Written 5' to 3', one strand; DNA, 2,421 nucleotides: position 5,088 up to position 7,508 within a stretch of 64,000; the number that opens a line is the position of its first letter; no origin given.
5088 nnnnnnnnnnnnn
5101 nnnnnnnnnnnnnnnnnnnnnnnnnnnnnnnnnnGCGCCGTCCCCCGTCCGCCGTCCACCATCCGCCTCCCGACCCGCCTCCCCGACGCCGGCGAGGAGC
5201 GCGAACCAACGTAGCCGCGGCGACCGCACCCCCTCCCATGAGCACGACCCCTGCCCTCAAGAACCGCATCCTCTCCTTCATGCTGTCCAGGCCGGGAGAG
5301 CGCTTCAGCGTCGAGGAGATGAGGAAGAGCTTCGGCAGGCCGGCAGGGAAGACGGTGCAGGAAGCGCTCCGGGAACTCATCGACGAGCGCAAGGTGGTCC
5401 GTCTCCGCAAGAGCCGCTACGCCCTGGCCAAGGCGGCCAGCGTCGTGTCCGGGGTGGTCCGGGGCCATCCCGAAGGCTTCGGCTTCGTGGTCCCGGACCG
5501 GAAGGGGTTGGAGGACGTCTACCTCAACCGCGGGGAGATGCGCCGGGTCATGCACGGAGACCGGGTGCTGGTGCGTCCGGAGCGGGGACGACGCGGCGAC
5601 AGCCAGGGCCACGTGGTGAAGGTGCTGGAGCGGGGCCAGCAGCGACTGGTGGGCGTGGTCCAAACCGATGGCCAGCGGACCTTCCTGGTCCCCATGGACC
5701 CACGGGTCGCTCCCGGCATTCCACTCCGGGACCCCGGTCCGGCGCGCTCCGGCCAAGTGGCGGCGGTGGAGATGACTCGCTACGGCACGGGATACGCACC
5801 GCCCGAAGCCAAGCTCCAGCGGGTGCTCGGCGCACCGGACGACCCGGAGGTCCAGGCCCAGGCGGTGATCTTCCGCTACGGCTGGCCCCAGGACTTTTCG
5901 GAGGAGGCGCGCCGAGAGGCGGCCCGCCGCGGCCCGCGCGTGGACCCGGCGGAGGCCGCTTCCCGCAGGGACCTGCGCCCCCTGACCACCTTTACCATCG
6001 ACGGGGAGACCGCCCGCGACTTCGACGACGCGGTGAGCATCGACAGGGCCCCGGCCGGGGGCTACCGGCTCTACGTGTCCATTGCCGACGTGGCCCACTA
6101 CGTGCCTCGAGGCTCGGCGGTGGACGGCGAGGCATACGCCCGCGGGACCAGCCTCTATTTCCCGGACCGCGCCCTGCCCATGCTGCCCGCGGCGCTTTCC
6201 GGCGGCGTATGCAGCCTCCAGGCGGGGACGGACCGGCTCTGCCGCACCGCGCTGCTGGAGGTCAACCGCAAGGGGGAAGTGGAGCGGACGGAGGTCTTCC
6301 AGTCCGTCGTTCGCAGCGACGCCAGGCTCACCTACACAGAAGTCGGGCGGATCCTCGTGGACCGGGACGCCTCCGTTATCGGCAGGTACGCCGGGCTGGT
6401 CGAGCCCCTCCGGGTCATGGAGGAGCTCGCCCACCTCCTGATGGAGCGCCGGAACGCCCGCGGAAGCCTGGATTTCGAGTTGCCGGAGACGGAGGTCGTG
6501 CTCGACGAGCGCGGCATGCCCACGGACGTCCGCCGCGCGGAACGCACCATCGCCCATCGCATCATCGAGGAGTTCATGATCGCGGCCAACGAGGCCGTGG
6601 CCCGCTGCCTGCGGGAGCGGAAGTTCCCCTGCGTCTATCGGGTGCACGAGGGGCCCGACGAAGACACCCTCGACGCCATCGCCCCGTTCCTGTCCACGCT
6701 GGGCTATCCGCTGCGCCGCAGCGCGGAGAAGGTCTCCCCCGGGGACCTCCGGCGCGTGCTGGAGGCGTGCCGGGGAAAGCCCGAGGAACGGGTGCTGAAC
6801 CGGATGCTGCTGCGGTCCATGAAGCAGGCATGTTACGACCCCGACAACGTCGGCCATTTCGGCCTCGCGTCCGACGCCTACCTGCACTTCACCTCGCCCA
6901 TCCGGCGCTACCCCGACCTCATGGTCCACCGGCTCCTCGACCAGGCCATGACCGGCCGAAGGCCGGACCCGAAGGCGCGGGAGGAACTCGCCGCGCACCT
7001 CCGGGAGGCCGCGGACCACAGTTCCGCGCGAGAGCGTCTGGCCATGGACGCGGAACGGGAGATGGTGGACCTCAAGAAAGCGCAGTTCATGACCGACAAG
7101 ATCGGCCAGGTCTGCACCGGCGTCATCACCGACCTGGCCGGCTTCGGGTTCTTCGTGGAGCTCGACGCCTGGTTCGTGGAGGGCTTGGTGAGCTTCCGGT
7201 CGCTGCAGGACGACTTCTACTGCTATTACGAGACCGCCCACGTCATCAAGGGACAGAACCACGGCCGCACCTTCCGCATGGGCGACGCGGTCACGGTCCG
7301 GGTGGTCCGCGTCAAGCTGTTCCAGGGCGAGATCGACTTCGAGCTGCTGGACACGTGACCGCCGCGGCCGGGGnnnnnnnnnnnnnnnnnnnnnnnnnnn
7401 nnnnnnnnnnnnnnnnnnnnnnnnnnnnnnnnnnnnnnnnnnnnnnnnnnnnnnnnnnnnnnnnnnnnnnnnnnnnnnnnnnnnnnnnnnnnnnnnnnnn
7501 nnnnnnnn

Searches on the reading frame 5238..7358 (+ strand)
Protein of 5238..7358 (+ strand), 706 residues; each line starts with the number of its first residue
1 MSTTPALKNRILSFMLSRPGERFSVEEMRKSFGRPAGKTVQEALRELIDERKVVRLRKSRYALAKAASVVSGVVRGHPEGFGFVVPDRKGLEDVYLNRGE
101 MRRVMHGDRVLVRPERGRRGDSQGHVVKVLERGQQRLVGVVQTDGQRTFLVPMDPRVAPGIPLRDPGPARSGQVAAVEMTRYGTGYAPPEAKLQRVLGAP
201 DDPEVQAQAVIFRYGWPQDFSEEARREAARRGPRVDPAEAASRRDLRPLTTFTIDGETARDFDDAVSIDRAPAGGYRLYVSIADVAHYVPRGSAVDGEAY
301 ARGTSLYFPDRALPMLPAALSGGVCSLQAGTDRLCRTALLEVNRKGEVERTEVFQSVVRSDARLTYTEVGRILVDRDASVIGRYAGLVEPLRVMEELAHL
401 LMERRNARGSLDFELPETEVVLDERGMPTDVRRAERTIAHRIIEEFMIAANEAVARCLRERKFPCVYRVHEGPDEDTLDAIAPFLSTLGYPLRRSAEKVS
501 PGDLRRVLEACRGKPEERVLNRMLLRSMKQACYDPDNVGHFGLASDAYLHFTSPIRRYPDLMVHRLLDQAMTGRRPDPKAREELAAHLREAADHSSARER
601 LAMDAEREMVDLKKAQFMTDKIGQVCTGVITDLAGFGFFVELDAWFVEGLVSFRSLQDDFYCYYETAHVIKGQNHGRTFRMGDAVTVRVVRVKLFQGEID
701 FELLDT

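Call 47: search_protein_families(library=pfam, proteins=[window:5238-7358:+], max_evalue=0.0001)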
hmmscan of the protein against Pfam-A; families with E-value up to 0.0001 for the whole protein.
window:5238-7358:+ (706 aa): 4 families
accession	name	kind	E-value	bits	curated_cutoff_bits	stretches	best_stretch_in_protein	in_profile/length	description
PF00773.25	RNB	-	2.3e-105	352.9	29.3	1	243-572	1-325/326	RNB domain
PF08206.17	OB_RNB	-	1.8e-17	63.2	24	1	72-129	1-58/58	Ribonuclease B OB domain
PF17876.7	CSD2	-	1e-15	58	26.2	1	149-221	1-74/74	Cold shock domain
PF00575.29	S1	-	5.5e-10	39.9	22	1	620-701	2-71/74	S1 RNA binding domain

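Call 71: find_homologous_proteins(query=window:5238-7358:+, max_evalue=1e-50)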
Query window:5238-7358:+ (706 aa): 7773 proteins with E <= 1e-50 among 8000 candidates; the best 120 are listed.
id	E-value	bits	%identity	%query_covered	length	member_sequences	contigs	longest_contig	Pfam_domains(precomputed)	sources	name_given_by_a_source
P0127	0.0e+0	1567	99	100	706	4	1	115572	PF00575.30,PF00773.26,PF08206.18,PF17876.8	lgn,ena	-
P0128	0.0e+0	1556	98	100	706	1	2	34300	PF00575.30,PF00773.26,PF08206.18,PF17876.8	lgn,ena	-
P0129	0.0e+0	1551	98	100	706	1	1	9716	PF00575.30,PF00773.26,PF08206.18,PF17876.8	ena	-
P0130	0.0e+0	1550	98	100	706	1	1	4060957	PF00575.30,PF00773.26,PF08206.18,PF17876.8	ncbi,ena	-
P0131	0.0e+0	1550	98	100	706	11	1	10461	PF00575.30,PF00773.26,PF08206.18,PF17876.8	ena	-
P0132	0.0e+0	1548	98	100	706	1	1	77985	PF00575.30,PF00773.26,PF08206.18,PF17876.8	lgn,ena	-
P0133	0.0e+0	1548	98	100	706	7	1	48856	PF00575.30,PF00773.26,PF08206.18,PF17876.8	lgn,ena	-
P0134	0.0e+0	1547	98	100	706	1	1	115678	PF00575.30,PF00773.26,PF08206.18,PF17876.8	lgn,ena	-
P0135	0.0e+0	1546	98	100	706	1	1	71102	PF00575.30,PF00773.26,PF08206.18,PF17876.8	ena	-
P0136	0.0e+0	1545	98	100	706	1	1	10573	PF00575.30,PF00773.26,PF08206.18,PF17876.8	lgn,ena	-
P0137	0.0e+0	1542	97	100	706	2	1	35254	PF00575.30,PF00773.26,PF08206.18,PF17876.8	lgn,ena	-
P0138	0.0e+0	1539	97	100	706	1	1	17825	PF00575.30,PF00773.26,PF08206.18,PF17876.8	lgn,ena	-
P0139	0.0e+0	1497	95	100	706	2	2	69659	PF00575.30,PF00773.26,PF08206.18,PF17876.8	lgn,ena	-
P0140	0.0e+0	1490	94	100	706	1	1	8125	PF00575.30,PF00773.26,PF08206.18,PF17876.8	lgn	-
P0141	0.0e+0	1428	90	100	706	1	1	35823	PF00575.30,PF00773.26,PF08206.18,PF17876.8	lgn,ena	-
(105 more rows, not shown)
